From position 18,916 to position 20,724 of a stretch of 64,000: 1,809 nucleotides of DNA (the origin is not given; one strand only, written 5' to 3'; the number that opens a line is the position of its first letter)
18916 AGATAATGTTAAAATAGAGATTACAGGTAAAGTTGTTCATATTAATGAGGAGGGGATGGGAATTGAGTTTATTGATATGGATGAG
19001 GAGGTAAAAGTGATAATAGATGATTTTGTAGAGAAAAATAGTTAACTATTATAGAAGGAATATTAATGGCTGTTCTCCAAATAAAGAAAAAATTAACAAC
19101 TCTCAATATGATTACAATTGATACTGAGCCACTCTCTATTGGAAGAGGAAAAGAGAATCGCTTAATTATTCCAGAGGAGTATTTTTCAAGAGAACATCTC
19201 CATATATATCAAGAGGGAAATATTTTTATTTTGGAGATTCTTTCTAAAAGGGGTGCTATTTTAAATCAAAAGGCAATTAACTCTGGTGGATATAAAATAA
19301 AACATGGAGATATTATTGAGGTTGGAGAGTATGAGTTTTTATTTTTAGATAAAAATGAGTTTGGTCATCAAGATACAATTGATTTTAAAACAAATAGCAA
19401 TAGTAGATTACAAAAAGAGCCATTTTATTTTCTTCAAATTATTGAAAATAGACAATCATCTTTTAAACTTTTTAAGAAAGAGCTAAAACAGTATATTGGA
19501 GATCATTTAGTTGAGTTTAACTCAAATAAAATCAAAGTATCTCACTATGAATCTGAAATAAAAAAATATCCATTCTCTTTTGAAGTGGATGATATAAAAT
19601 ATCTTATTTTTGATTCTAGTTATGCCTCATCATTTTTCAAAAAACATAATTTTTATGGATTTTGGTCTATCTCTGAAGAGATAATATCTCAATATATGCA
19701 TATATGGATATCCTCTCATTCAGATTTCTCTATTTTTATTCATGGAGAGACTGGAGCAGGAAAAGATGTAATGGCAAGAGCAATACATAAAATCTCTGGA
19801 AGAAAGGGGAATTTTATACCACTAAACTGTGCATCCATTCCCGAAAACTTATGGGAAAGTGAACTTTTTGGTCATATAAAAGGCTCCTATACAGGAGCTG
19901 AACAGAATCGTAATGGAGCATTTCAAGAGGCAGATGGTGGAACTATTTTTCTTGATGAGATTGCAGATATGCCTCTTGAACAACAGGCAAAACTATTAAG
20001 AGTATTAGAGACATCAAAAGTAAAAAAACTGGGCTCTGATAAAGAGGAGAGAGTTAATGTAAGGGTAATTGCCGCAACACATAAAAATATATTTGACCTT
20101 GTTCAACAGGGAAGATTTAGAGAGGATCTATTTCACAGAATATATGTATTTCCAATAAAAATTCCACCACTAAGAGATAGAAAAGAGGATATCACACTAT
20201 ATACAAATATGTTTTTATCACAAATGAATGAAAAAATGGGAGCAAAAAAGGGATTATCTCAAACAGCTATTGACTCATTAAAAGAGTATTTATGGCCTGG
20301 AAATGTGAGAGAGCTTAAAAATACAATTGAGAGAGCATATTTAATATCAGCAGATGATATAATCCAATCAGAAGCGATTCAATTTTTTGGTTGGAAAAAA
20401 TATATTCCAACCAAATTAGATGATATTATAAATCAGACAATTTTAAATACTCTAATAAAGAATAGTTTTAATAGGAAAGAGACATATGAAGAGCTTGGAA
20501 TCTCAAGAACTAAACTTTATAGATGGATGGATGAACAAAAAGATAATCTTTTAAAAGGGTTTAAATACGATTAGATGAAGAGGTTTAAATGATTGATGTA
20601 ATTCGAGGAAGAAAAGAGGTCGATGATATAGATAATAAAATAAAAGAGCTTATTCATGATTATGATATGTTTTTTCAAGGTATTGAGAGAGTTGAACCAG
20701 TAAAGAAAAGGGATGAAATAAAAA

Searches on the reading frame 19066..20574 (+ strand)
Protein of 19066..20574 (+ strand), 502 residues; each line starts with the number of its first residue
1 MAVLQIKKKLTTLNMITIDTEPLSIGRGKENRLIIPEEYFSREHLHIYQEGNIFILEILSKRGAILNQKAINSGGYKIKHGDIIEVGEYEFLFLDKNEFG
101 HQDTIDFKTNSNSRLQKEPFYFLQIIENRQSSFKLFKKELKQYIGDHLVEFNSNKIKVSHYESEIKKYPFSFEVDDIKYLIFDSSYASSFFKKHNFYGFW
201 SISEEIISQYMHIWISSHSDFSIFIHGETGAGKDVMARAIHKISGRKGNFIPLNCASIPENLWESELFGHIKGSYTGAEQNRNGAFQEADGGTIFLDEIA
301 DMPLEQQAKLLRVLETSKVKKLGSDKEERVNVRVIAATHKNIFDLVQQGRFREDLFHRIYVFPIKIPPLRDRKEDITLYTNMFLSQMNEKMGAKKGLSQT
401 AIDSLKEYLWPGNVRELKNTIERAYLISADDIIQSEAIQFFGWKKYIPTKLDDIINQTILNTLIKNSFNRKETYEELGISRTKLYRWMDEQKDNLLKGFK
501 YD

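Call 61: search_protein_families(library=pfam, proteins=[window:19066-20574:+], max_evalue=0.00001)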
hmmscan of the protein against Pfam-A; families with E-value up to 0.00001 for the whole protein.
window:19066-20574:+ (502 aa): 6 families
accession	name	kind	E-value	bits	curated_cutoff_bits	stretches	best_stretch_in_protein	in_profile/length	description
PF00158.32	Sigma54_activat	-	2.5e-61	206.7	20.2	1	212-364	14-167/168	Sigma-54 interaction domain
PF25601.1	AAA_lid_14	-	3.1e-20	72.2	27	1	370-438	1-70/87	AAA+ ATPase lid domain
PF14532.12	Sigma54_activ_2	-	2.2e-16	60.8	25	1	218-369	19-138/138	Sigma-54 interaction domain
PF00498.31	FHA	-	4.9e-10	40.1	20.7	1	24-87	2-67/67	FHA domain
PF16697.10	Yop-YscD_cpl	-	2.9e-06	27.9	33.2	1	20-95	16-92/94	Inner membrane component of T3SS, cytoplasmic domain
PF00004.35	AAA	-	5.7e-06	27.3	21.2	0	224-362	2-129/131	ATPase family associated with various cellular activities (AAA)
